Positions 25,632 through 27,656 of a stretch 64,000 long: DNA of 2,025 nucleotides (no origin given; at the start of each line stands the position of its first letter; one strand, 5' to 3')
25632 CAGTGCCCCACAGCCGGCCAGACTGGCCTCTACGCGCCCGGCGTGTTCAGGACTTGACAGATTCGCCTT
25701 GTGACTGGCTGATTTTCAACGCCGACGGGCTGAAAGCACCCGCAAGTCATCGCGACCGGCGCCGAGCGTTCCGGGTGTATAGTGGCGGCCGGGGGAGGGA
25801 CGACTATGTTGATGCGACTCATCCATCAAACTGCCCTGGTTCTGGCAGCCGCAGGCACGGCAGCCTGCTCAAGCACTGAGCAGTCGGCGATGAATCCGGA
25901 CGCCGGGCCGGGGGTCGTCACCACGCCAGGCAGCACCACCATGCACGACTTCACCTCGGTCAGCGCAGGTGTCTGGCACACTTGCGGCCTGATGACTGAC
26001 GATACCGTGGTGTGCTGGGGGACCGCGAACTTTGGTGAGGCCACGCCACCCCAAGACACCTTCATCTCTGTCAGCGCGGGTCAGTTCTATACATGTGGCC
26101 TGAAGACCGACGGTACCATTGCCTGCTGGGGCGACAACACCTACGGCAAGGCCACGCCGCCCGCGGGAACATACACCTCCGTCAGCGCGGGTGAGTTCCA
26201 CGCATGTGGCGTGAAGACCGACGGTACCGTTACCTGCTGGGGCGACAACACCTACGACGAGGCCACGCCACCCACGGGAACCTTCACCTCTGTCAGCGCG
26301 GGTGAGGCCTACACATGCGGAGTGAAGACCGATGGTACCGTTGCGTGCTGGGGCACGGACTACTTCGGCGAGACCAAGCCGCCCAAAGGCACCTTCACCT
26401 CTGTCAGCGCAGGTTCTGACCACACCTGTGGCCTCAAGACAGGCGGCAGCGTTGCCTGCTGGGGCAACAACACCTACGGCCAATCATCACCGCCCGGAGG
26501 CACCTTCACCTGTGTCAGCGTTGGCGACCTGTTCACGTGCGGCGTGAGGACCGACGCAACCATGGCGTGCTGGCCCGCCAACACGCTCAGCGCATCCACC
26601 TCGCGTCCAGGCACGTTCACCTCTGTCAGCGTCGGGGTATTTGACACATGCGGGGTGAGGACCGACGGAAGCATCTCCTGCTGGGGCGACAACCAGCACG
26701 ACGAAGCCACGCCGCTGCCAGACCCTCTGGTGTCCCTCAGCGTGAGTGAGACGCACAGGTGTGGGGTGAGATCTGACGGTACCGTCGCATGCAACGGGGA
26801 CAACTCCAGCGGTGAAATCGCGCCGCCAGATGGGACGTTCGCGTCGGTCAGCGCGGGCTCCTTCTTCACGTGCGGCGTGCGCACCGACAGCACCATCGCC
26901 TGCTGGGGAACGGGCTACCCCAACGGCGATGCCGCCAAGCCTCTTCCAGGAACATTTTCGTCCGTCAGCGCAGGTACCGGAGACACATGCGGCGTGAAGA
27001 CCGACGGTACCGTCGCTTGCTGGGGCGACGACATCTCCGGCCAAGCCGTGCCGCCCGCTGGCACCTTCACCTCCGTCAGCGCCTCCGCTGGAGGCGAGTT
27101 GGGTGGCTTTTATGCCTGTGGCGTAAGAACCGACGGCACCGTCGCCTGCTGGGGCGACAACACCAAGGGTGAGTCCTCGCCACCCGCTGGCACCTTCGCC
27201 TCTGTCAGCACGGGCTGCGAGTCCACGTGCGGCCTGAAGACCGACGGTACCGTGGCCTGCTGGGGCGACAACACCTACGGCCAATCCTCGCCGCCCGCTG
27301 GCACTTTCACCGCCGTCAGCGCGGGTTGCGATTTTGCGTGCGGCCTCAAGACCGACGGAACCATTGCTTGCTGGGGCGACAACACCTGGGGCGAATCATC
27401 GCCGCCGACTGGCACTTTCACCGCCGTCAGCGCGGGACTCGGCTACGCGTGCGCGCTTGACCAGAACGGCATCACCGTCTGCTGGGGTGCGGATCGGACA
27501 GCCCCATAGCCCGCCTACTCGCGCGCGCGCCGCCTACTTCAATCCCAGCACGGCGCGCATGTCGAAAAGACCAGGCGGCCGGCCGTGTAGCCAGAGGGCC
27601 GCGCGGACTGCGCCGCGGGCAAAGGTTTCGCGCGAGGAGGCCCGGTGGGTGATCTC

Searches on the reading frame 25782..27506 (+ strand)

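Call 64: search_protein_families(library=pfam, proteins=[window:25782-27506:+], max_evalue=0.001)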
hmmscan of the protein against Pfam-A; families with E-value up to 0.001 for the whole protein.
window:25782-27506:+ (575 aa): 5 families
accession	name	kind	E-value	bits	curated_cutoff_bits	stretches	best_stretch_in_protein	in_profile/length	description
PF13540.12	RCC1_2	-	1.9e-84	276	22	11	206-234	2-30/30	Regulator of chromosome condensation (RCC1) repeat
PF25390.1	WD40_RLD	-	1e-37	130.7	150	4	163-378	86-325/363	RCC1-like domain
PF11518.13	DUF3221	-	4.6e-06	27.3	26.4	0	204-245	37-78/82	Protein of unknown function (DUF3221)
PF10983.13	DUF2793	-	7.4e-06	26.2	27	0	524-550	47-73/87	Protein of unknown function (DUF2793)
PF00614.28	PLDc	-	0.00042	20.7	21.9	0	63-85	3-25/28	Phospholipase D Active site motif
